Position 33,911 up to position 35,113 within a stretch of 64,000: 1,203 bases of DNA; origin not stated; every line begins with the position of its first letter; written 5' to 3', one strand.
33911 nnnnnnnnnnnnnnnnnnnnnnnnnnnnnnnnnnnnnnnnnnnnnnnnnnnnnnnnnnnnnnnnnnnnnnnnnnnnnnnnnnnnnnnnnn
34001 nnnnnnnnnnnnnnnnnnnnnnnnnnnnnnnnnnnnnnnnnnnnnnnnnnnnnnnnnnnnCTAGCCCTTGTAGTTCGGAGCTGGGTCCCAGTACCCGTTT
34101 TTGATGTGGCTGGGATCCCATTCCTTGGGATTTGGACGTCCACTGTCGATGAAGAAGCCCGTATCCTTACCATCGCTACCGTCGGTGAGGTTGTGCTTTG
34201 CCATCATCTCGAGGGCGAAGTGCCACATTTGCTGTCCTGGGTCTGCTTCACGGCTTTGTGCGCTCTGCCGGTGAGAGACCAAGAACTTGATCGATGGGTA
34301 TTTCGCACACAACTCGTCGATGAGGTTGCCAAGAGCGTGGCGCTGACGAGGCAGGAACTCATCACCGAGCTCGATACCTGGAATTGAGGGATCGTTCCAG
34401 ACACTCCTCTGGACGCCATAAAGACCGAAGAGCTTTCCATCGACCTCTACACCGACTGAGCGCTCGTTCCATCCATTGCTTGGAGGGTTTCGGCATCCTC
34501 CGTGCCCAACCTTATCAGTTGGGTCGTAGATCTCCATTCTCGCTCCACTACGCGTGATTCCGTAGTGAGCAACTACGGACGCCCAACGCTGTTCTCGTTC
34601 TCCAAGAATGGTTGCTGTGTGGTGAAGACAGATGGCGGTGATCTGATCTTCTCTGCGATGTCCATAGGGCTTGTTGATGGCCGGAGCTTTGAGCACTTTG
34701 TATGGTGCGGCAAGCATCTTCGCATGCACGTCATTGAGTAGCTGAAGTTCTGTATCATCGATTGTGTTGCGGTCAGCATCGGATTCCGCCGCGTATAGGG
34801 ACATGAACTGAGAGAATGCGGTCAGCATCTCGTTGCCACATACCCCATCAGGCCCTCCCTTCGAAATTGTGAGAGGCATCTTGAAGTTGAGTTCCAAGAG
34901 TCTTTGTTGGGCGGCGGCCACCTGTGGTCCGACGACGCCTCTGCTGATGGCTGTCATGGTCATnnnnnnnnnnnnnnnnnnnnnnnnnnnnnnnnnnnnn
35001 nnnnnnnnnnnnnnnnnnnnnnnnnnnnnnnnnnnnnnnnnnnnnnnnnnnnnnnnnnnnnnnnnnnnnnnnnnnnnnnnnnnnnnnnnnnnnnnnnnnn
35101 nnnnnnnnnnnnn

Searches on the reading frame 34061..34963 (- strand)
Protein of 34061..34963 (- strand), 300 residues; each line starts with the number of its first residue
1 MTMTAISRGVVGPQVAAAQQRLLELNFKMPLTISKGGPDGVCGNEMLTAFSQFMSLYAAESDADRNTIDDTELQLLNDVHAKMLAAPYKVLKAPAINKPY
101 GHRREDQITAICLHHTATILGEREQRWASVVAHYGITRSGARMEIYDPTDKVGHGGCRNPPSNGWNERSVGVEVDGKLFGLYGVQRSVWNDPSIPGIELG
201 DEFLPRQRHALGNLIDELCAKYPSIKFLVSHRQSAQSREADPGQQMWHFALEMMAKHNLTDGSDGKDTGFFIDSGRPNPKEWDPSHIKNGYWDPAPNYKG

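Call 12: search_protein_families(library=phrogs, proteins=[window:34061-34963:-], max_evalue=0.001)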
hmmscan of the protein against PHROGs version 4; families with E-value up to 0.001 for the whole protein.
window:34061-34963:- (300 aa): 3 families
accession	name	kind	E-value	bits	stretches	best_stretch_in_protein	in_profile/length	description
phrog_1493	-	lysis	3e-07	30.9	0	104-255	30-168/394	endolysin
phrog_822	-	lysis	0.00018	22.3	0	123-236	50-140/215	amidase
phrog_1794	-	lysis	0.0003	21.3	1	97-248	42-185/336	amidase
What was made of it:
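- The window has another amidase or endolysin-like gene at 34061-34963 (call 12).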
